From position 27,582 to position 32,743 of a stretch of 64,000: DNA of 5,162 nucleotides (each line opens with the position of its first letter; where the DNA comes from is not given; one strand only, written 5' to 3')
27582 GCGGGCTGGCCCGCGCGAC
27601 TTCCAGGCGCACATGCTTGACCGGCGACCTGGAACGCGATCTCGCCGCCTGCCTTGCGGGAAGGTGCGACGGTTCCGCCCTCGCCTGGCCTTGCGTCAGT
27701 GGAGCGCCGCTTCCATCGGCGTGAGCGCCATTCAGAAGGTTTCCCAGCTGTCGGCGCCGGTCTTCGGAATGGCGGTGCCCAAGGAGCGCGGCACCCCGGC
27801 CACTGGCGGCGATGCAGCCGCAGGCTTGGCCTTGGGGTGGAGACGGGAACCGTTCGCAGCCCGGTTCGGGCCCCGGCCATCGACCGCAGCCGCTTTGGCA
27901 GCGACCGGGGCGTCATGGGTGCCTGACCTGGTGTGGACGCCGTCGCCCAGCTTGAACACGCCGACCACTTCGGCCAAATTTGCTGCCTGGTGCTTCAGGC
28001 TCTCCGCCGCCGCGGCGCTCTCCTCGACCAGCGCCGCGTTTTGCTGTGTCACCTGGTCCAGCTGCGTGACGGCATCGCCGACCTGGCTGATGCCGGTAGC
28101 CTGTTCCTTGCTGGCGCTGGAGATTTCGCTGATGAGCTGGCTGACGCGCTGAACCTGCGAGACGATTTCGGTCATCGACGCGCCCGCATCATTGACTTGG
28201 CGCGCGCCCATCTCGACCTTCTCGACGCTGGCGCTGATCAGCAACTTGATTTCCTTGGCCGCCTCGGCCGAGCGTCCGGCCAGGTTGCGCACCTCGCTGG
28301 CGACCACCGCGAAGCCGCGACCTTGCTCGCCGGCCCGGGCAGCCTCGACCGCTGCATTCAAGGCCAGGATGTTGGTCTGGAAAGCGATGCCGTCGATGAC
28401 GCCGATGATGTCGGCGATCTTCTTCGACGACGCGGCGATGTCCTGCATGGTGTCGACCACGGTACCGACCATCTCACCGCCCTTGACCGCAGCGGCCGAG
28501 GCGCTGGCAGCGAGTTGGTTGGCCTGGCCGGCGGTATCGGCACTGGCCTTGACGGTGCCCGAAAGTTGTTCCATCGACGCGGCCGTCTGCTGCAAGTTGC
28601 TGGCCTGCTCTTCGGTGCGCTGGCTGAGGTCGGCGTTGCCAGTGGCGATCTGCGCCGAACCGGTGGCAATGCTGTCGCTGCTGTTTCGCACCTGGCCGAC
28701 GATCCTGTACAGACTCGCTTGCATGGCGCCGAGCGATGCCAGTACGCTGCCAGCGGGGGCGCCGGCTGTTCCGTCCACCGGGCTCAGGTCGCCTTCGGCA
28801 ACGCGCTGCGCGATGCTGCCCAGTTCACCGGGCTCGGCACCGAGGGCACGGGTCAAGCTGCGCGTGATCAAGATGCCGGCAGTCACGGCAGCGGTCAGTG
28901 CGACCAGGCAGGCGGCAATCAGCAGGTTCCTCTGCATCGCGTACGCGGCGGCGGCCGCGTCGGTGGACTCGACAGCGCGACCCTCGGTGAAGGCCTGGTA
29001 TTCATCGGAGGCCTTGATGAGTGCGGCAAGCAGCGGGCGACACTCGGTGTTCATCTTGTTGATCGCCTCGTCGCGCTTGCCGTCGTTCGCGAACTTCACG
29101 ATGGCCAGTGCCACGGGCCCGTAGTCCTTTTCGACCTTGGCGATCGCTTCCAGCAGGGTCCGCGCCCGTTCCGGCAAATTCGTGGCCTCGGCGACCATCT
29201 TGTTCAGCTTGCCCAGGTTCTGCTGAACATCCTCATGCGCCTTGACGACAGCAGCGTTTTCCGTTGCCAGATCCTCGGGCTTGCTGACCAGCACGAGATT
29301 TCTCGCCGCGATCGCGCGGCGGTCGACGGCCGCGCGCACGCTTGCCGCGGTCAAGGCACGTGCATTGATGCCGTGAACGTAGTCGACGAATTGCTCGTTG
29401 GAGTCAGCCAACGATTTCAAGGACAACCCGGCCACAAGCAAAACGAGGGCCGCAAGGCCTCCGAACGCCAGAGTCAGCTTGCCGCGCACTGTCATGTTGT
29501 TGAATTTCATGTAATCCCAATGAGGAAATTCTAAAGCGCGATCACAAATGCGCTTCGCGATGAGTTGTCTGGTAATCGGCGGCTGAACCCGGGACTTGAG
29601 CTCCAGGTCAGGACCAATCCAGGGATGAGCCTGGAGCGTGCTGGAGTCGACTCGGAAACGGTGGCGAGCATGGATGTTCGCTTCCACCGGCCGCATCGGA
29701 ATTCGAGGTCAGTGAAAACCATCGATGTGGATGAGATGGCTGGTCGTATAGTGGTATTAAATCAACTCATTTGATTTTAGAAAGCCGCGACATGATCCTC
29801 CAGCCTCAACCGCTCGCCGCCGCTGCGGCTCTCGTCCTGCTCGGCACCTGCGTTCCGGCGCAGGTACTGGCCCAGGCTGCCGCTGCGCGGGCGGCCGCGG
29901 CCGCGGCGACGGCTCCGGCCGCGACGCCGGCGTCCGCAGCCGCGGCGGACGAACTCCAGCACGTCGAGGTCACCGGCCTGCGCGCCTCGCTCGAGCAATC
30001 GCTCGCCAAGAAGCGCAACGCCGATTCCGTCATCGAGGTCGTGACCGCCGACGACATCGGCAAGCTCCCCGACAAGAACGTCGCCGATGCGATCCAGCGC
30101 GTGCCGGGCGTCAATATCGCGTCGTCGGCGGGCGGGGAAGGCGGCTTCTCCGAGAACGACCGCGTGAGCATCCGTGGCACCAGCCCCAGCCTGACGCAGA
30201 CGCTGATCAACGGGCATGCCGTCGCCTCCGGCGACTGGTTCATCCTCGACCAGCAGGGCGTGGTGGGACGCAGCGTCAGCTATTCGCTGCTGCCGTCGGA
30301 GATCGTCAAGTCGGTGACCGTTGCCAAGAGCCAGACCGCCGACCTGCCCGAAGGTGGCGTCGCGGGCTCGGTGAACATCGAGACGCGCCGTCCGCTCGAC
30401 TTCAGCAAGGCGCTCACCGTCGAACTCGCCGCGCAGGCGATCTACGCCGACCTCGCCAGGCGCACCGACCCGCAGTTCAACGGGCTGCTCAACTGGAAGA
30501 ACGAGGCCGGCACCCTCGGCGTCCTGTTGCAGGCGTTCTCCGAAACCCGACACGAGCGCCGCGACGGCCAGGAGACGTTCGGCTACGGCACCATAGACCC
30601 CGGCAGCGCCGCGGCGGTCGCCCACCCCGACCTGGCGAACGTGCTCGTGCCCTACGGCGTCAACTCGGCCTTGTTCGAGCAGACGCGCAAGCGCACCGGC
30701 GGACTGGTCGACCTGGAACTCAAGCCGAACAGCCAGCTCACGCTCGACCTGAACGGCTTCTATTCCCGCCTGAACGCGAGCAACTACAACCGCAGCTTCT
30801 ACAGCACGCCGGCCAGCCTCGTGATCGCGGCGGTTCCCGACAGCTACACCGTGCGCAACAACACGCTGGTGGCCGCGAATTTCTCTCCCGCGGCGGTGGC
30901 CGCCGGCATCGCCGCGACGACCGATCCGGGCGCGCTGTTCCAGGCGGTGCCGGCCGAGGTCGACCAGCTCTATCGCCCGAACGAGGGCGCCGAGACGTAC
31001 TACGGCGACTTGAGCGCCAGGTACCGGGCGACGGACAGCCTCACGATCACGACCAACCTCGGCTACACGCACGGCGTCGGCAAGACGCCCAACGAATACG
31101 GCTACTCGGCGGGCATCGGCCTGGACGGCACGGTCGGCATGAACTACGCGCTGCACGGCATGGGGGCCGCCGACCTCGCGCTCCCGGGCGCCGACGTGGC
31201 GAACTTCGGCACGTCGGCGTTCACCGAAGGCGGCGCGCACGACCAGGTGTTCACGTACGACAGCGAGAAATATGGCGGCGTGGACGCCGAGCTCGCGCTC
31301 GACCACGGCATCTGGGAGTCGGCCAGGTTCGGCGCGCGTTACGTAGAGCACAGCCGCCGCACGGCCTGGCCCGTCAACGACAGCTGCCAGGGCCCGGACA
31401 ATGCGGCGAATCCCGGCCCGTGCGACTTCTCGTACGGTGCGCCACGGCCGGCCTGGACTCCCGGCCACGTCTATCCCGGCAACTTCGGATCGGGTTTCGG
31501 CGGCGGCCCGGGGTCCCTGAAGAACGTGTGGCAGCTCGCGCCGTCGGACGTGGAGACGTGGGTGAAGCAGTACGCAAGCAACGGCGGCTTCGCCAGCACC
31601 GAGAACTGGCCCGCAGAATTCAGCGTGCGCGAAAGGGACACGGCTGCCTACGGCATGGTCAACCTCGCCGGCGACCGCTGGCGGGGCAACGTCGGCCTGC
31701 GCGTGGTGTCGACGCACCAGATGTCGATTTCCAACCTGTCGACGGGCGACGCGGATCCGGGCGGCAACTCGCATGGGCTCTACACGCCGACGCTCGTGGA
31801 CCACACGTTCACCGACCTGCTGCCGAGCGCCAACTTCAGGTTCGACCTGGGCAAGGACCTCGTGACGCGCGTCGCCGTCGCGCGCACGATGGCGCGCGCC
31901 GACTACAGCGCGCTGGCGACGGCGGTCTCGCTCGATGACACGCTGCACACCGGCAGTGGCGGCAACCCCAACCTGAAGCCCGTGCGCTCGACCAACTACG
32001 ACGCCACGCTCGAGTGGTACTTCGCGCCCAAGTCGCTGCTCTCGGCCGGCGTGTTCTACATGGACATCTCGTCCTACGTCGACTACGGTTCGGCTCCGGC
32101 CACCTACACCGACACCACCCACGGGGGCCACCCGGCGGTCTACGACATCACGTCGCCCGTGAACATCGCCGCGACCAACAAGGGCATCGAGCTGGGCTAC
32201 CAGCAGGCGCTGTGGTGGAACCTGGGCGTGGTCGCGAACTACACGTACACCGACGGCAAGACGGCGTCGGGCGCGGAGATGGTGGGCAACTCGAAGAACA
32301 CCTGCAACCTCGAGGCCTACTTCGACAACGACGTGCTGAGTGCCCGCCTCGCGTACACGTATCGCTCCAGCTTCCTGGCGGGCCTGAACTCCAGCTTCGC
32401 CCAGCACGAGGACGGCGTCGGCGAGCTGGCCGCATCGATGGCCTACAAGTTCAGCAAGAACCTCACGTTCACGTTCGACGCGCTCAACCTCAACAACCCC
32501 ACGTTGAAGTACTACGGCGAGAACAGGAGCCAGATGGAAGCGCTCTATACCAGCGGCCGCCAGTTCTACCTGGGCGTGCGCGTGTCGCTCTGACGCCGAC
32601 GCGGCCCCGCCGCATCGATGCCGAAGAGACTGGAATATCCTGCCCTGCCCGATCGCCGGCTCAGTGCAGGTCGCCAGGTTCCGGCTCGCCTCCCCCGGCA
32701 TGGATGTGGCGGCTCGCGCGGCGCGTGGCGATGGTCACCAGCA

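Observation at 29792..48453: TonB-dependent, ROK-regulated chitosan/glucosamine utilisation locus in a Gram-negative bacterium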

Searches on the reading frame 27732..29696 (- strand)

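Call 5: search_protein_families(library=pfam, proteins=[window:27732-29696:-])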
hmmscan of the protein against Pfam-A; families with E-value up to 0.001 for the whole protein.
window:27732-29696:- (654 aa): 3 families
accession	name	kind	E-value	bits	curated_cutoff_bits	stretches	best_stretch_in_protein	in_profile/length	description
PF00015.26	MCPsignal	-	9.8e-53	179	34.6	1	394-550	2-172/172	Methyl-accepting chemotaxis protein (MCP) signalling domain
PF12729.13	4HB_MCP_1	-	6.1e-13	49.2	27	1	67-252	1-181/181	Four helix bundle sensory module for signal transduction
PF02203.21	TarH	-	8.4e-06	26.2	25.2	1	65-232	2-168/177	Tar ligand binding domain homologue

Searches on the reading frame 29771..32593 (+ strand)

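Call 5: search_protein_families(library=pfam, proteins=[window:29771-32593:+])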
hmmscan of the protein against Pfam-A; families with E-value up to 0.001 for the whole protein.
window:29771-32593:+ (940 aa): 3 families
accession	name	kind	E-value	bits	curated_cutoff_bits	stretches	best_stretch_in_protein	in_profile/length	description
PF00593.30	TonB_dep_Rec_b-barrel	-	1.3e-32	114.7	27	1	426-907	9-436/436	TonB dependent receptor-like, beta-barrel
PF07715.20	Plug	-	4e-17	63.1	23.9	1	81-199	2-106/107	TonB-dependent Receptor Plug Domain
PF14905.12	OMP_b-brl_3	-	2.2e-15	57.1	27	1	602-933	93-403/408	Outer membrane protein beta-barrel family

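Call 10: search_protein_families(library=ncbifam, proteins=[window:29792-32593:+])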
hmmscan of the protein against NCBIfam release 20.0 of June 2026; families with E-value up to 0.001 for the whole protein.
window:29792-32593:+ (933 aa): 13 families
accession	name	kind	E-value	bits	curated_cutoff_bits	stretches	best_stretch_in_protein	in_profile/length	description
TIGR01782.1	TonB-Xanth-Caul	subfamily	1.7e-175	585.7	310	1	55-932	1-867/868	TonB-dependent receptor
TIGR01785.1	TonB-hemin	subfamily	2.1e-15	56.2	316.85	2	81-340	22-238/677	TonB-dependent heme/hemoglobin receptor family protein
NF010051.0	PRK13528.1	subfamily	2.4e-13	49.2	583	1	32-205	8-178/727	FepA family TonB-dependent siderophore receptor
NF010010.0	PRK13483.1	equivalog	2.5e-13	48.9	927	2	35-146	14-112/660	ligand-gated channel protein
NF010038.0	PRK13513.1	equivalog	3.6e-13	49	942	2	30-146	12-114/659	ligand-gated channel protein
NF010048.1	PRK13524.1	subfamily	1.8e-10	40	493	1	23-203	8-180/744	FepA family TonB-dependent siderophore receptor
NF007926.1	PRK10641.1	equivalog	6.9e-09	34.8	836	1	80-200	47-155/617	TonB-dependent vitamin B12 receptor BtuB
NF007478.2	PRK10064.1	equivalog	1.7e-08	33.2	745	1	36-149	12-113/663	catecholate siderophore receptor CirA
TIGR01779.1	TonB-B12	equivalog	5.1e-08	31.9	599.7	1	33-147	8-111/614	TonB-dependent vitamin B12 receptor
TIGR01783.1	TonB-siderophor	subfamily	2.6e-06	26.4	223.5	1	81-206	6-113/649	TonB-dependent siderophore receptor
NF010011.0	PRK13484.1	equivalog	2.6e-06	26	1197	0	71-144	41-107/682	IreA family TonB-dependent siderophore receptor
TIGR01786.1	TonB-hemlactrns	subfamily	4.5e-06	25.3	323.75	1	75-204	19-139/719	TonB-dependent hemoglobin/transferrin/lactoferrin family receptor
NF050067.1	TonBEntbctnRecCfrA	equivalog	6e-05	21.5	1200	1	73-143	39-104/698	TonB-dependent ferric enterobactin receptor CfrA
